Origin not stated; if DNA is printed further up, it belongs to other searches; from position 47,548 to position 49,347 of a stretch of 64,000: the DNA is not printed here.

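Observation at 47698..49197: Orphan AMP-binding C-terminal subdomain fused to ACP and PlsC with no adenylation core in the vicinity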

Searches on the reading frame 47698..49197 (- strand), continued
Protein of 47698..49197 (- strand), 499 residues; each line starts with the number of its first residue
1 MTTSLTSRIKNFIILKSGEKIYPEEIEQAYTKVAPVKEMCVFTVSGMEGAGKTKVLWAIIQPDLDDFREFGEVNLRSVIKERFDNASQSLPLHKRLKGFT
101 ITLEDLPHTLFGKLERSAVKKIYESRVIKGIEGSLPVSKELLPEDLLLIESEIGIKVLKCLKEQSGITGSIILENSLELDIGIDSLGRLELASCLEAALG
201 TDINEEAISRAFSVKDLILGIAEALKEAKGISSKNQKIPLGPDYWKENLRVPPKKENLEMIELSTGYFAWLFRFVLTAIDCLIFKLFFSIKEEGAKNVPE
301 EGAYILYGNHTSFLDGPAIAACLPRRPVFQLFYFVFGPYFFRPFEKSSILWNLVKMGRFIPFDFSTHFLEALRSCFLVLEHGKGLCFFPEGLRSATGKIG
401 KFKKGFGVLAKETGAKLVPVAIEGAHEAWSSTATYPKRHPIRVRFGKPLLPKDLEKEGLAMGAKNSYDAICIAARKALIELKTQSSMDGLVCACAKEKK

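Call 30: find_homologous_proteins(query=L001:13928-15238:+, max_evalue=1e-20)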
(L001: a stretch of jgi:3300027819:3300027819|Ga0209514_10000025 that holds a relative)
Query L001:13928-15238:+ (437 aa): 7938 proteins with E <= 1e-20 among 8000 candidates; the best 120 are listed.
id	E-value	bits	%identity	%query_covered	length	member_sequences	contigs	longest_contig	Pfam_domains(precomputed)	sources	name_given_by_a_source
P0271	2.4e-233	792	81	99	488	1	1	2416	PF00501.35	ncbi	-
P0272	8.6e-230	781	78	100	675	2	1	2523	PF00550.32,PF00501.35,PF23562.3,PF13193.13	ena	-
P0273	3.9e-223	759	74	100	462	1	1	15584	PF00501.35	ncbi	-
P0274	7.3e-221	751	78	96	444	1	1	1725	PF00501.35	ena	-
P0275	1.1e-216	738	73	100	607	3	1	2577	PF00501.35,PF23562.3,PF13193.13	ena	-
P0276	1.8e-215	734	73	99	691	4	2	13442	PF00550.32,PF00501.35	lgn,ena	-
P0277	7.6e-203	692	69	99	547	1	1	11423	PF00501.35,PF13193.13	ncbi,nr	ncbi:MAG: AMP-binding protein [Candidatus Omnitrophica bacterium]|nr:AMP-binding protein [Candidatus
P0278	3.3e-165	568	75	75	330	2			PF00501.35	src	-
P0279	1.8e-163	562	58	99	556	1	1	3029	PF00501.35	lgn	-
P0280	8.0e-138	478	49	100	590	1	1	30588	PF00501.35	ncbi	-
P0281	1.4e-133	464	75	62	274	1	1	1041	PF00501.35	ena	-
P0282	8.7e-133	461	53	94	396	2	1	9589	PF00501.35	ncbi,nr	ncbi:MAG: AMP-binding protein, partial [Candidatus Omnitrophica bacterium]|nr:AMP-binding protein [C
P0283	1.4e-132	460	48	99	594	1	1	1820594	PF00501.35,PF23562.3,PF13193.13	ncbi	ncbi:MAG: AMP-binding protein, partial [Candidatus Omnitrophota bacterium]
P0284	3.3e-129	449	51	100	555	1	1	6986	PF00501.35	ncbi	-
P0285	6.3e-128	445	50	100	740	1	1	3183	PF00550.32,PF00501.35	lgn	-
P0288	3.8e-126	439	50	100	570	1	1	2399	PF00501.35,PF23562.3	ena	-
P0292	4.2e-117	409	47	99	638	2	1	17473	PF00550.32,PF00501.35,PF23562.3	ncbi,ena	-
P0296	1.3e-113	398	46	100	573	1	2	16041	PF00501.35,PF13193.13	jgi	-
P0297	2.6e-113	397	48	98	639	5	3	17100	PF00550.32,PF00501.35,PF23562.3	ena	-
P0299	1.3e-112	395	47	99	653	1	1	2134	PF00550.32,PF00501.35,PF23562.3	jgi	-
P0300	7.0e-111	389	45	98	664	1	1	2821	PF00501.35,PF23562.3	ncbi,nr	ncbi:MAG: AMP-binding protein, partial [Candidatus Omnitrophota bacterium]|nr:AMP-binding protein [C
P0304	3.1e-106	374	61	63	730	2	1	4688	PF00550.32,PF00501.35,PF23562.3,PF01553.27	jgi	jgi:long-chain acyl-CoA synthetase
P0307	5.5e-104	366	77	49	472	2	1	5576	PF02129.25,PF12697.14,PF00501.35,PF00561.27,PF12146.16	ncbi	ncbi:MAG: alpha/beta hydrolase [Candidatus Omnitrophota bacterium]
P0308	2.9e-103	364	76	49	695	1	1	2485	PF00550.32,PF00501.35,PF23562.3,PF13193.13,PF01553.27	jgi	jgi:long-chain acyl-CoA synthetase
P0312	7.0e-100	353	50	64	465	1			PF00501.35,PF23562.3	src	-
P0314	2.0e-99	351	84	43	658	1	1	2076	PF00550.32,PF00501.35,PF23562.3,PF13193.13,PF01553.27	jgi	jgi:long-chain acyl-CoA synthetase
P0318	1.0e-95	339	41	98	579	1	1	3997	PF00501.35,PF23562.3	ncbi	ncbi:MAG: AMP-binding protein, partial [Candidatus Omnitrophota bacterium]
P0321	1.9e-91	325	41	99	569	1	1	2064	PF00501.35,PF23562.3,PF13193.13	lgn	-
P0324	4.8e-90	320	39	99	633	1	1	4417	PF00550.32,PF00501.35,PF23562.3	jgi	jgi:long-chain acyl-CoA synthetase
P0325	8.0e-89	316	39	99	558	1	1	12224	PF00501.35,PF13193.13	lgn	-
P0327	1.3e-88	316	40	99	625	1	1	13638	PF00550.32,PF00501.35,PF23562.3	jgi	-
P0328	7.0e-88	313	39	99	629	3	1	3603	PF00550.32,PF00501.35,PF23562.3,PF13193.13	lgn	-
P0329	2.0e-87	312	38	99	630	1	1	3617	PF00550.32,PF00501.35,PF23562.3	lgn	-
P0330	2.0e-86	308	39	99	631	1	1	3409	PF00550.32,PF00501.35,PF23562.3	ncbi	-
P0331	1.9e-85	305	40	100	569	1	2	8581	PF00501.35,PF13193.13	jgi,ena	-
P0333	1.5e-84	302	75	43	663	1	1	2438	PF00550.32,PF00501.35,PF23562.3,PF13193.13,PF01553.27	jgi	jgi:long-chain acyl-CoA synthetase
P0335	2.1e-84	302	39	98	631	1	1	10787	PF00550.32,PF00501.35,PF23562.3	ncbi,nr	ncbi:MAG: AMP-binding protein [Candidatus Omnitrophica bacterium]|nr:AMP-binding protein [Candidatus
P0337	5.8e-84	300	37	99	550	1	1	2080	PF00501.35,PF13193.13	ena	-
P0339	2.8e-83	298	39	100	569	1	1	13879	PF00501.35,PF13193.13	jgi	-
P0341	1.2e-82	296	37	99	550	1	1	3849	PF00501.35,PF13193.13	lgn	-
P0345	6.9e-81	290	38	99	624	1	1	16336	PF00550.32,PF00501.35,PF23562.3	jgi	-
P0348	4.3e-79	284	39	99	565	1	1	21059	PF00501.35,PF13193.13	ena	-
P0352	2.2e-78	282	42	87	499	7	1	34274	PF00501.35,PF23562.3,PF13193.13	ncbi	ncbi:MAG: AMP-binding protein, partial [Hydrogenobaculum sp.]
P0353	2.9e-78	281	38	96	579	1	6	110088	PF00501.35,PF13193.13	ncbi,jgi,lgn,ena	jgi:long-chain acyl-CoA synthetase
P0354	3.7e-78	281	72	41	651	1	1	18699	PF00550.32,PF00501.35,PF01553.27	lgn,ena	-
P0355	7.9e-78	280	37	96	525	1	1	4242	PF00501.35,PF23562.3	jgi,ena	-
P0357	1.6e-77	279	37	97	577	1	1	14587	PF00501.35,PF13193.13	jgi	jgi:long-chain acyl-CoA synthetase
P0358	1.8e-77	279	37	99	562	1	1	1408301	PF00501.35,PF13193.13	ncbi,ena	-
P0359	2.2e-77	279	37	99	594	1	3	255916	PF00501.35,PF23562.3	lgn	-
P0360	1.6e-76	276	40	86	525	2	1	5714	PF00501.35,PF23562.3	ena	-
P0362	3.3e-76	275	37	97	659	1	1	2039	PF00501.35,PF13193.13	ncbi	ncbi:MAG: AMP-binding protein, partial [Polyangiaceae bacterium]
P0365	6.7e-76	274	34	99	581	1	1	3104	PF00501.35,PF13193.13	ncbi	-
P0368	1.1e-75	273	38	99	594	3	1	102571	PF00501.35,PF23562.3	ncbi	-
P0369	1.3e-75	273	37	99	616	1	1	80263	PF00501.35,PF23562.3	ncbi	-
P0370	1.6e-75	272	37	98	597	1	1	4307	PF00501.35,PF23562.3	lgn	-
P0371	2.6e-75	272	36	98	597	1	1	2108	PF00501.35,PF23562.3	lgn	-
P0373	5.1e-75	271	42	87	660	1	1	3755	PF00550.32,PF00501.35,PF23562.3,PF13193.13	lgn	-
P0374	6.4e-75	270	36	98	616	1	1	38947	PF00501.35,PF23562.3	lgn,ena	-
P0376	7.8e-75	270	82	34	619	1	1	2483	PF00550.32,PF00501.35,PF23562.3,PF13193.13,PF01553.27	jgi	jgi:long-chain acyl-CoA synthetase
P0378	4.4e-74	268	35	96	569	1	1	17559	PF00501.35,PF13193.13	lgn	-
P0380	5.8e-74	267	37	98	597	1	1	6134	PF00501.35,PF23562.3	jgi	jgi:long-chain acyl-CoA synthetase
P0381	1.5e-73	266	37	99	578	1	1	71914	PF00501.35,PF23562.3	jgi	jgi:long-chain acyl-CoA synthetase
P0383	2.1e-73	266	36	98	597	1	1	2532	PF00501.35,PF23562.3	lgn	-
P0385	4.3e-73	264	37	100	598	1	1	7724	PF00501.35,PF23562.3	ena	-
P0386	6.0e-73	264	37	99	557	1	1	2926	PF00501.35,PF23562.3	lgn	-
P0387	6.4e-73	264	39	86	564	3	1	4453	PF00550.32,PF00501.35,PF23562.3,PF13193.13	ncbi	ncbi:MAG: AMP-binding protein, partial [Candidatus Omnitrophota bacterium]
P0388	1.0e-72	263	35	100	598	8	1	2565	PF00501.35,PF23562.3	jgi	jgi:long-chain acyl-CoA synthetase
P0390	1.9e-72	262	41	83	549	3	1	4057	PF00550.32,PF00501.35,PF23562.3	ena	-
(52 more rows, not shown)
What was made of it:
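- Tried and rejected: Search for a stand-alone adenylation core using the paralogue's N-domain (call 30).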

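Call 31: find_encoding_contigs(protein=P0273, flank=10000, max_places=2)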
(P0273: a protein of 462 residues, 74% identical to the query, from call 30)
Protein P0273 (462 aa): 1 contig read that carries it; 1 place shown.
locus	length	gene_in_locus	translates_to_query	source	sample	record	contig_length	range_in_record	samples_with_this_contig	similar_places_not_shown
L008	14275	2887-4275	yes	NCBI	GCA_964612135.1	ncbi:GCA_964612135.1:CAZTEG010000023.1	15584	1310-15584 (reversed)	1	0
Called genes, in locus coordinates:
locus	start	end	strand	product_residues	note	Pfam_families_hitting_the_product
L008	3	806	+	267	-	?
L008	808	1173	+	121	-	PF00072:Response_reg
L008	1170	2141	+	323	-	PF00072:Response_reg, PF00512:HisKA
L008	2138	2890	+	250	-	PF00561:Abhydrolase_1, PF02129:Peptidase_S15 (faint), PF12146:Hydrolase_4, PF12697:Abhydrolase_6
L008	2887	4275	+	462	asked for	PF00501:AMP-binding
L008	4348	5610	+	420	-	PF00550:PP-binding (weak), PF01553:Acyltransferase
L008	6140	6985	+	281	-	PF01261:AP_endonuc_2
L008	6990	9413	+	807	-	PF00133:tRNA-synt_1, PF01406:tRNA-synt_1e (faint), PF09334:tRNA-synt_1g, PF13603:tRNA-synt_1_2, PF00133:tRNA-synt_1, PF08264:Anticodon_1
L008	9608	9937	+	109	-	PF14520:HHH_5 (weak), PF12836:HHH_3, PF00633:HHH (faint)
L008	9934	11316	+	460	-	PF13567:DUF4131, PF03772:Competence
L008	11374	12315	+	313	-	PF07719:TPR_2 (faint), PF13174:TPR_6 (faint), PF13424:TPR_12 (faint), PF13428:TPR_14 (faint), PF13432:TPR_16 (weak), PF00515:TPR_1 (faint), PF13525:YfiO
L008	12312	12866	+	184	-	PF04390:LptE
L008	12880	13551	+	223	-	PF21694:DNA_pol3_delta_C (faint)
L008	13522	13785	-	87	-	PF01649:Ribosomal_S20p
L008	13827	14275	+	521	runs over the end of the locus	PF03023:MurJ, PF13440:Polysacc_synt_3, PF01554:MatE (weak)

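Call 32: find_encoding_contigs(protein=P0307, flank=10000, max_places=2)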
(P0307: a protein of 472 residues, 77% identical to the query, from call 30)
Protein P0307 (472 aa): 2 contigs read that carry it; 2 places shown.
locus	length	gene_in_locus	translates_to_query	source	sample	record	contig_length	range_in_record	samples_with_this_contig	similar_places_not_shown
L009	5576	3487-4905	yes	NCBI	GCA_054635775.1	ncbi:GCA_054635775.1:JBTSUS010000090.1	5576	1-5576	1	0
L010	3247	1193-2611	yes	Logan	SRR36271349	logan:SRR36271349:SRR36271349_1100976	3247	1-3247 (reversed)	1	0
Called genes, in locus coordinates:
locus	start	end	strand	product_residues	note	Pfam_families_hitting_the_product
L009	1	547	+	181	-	PF01895:PhoU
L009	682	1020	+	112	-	-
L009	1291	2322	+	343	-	PF02661:Fic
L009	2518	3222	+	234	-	PF01435:Peptidase_M48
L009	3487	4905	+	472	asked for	PF00561:Abhydrolase_1, PF02129:Peptidase_S15 (faint), PF12146:Hydrolase_4, PF12697:Abhydrolase_6, PF00501:AMP-binding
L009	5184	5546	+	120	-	PF03306:AAL_decarboxy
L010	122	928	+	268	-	PF01435:Peptidase_M48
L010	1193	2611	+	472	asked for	PF00561:Abhydrolase_1, PF02129:Peptidase_S15 (faint), PF12146:Hydrolase_4, PF12697:Abhydrolase_6, PF00501:AMP-binding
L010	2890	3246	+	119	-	?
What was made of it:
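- Tried and rejected: P0307 is a hydrolase fused to a truncated N-domain with nothing following it (call 32).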

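Call 34: search_solved_structures(query=A1, max_evalue=0.001, show_alignments=0)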
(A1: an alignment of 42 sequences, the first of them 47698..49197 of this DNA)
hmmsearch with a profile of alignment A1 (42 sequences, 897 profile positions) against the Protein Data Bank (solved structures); distinct sequences matched with E-value up to 0.001: 344 (the best 60 are shown).
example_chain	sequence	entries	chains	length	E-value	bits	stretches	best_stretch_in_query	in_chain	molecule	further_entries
4fuq_A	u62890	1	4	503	2e-71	244.2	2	17-253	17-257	Malonyl CoA synthetase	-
8weu_A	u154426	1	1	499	4.7e-71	243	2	304-481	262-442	Fatty-acyl-CoA synthase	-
8wev_A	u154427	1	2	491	6.4e-71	242.5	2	304-480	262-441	Feruloyl-CoA Synthetase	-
4gxq_A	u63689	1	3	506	7.6e-71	242.3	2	17-253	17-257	Malonyl CoA synthetase, Benzoate-CoA ligase Chimeric protein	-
4fut_A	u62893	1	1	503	2.5e-70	240.5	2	17-253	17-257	Malonyl CoA synthetase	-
5u95_A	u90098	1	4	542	3.6e-70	240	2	11-254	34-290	4-coumarate--CoA ligase 2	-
5bsm_A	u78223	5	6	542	4e-70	239.9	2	11-254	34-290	4-coumarate--CoA ligase 2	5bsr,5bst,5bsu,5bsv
3r44_A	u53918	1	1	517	4.3e-70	239.8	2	304-543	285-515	fatty acyl CoA synthetase FADD13 (FATTY-ACYL-CoA SYNTHETASE)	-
4gxr_A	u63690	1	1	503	2.2e-69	237.4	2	17-253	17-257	Malonyl CoA synthetase, Benzoate-CoA ligase Chimeric protein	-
5bsw_A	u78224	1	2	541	3.1e-69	236.9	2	11-254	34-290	4-coumarate--CoA ligase 2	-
5x8f_A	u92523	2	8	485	4.2e-69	236.5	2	301-537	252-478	2-succinylbenzoate--CoA ligase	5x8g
6k4c_A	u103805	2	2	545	4.8e-69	236.3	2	8-254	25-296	Ancestral luciferase AncLamp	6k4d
5ie0_A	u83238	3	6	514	1.2e-68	235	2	3-255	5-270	Oxalate--CoA ligase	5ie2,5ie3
5buq_A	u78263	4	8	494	1.9e-68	234.3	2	301-462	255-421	2-succinylbenzoate--CoA ligase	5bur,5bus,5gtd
6qjz_A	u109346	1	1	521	6.8e-68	232.5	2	3-254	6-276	oxalyl CoA-synthetase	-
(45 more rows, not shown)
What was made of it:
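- Tried and rejected: Profile against PDB with a mixed alignment (A1, call 34).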

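Call 37: search_solved_structures(query=A2, max_evalue=0.1, show_alignments=0)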
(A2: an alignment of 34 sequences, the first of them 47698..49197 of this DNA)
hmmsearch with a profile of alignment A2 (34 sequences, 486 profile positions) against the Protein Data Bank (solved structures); distinct sequences matched with E-value up to 0.1: 80 (the best 60 are shown).
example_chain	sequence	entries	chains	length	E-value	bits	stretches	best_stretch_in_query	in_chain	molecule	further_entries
5kym_A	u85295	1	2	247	5.1e-12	48.2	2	369-428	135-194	1-acyl-sn-glycerol-3-phosphate acyltransferase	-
8iuf_AB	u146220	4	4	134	8.8e-06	27.7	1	147-218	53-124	NDUFAB1-alpha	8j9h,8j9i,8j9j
8e73_AB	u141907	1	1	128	3.7e-05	25.6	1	147-219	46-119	NDUAB1-alpha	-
7arc_U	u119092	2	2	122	3.9e-05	25.5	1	147-218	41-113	SDAP2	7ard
5vcb_f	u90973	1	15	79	4e-05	25.5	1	150-219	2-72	Acyl carrier protein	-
9f5x_J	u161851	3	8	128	4.2e-05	25.4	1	148-221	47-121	Acyl carrier protein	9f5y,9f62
7pdi_A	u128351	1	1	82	5.2e-05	25.1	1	150-218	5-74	Acyl carrier protein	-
6n3p_G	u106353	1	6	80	5.6e-05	25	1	151-219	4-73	Acyl carrier protein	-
1l0i_A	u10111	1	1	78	5.9e-05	24.9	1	152-219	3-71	Acyl carrier protein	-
4ihf_G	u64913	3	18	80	6e-05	24.9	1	151-219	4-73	Acyl carrier protein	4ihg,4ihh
6u0j_B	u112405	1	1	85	6.6e-05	24.8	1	152-221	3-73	Acyl carrier protein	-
1l0h_A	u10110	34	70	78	7e-05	24.7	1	152-219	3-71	ACYL CARRIER PROTEIN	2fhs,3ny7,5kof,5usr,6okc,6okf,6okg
6nzu_C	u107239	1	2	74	8.1e-05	24.5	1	152-218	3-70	Acyl carrier protein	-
1acp_A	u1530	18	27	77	8.6e-05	24.4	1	153-219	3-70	ACYL-CARRIER PROTEIN | Acyl carrier protein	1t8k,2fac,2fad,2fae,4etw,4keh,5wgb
8tvt_C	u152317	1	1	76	8.7e-05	24.4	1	153-219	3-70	Acyl carrier protein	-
9bhy_A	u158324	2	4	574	0.0016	20.2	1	14-117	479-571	2,3-dihydroxybenzoate-AMP ligase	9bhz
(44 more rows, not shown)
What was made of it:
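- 48523..48747 (-): aa 151-225: acyl carrier (PP-binding) domain. The phosphopantetheine serine S185 (nt 48643-48645) lies in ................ PDB ACP hits down to 9e-6 with the clade profile (call 37).
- On Acyl carrier protein / PP-binding domain: PDB ACP hits (call 37).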
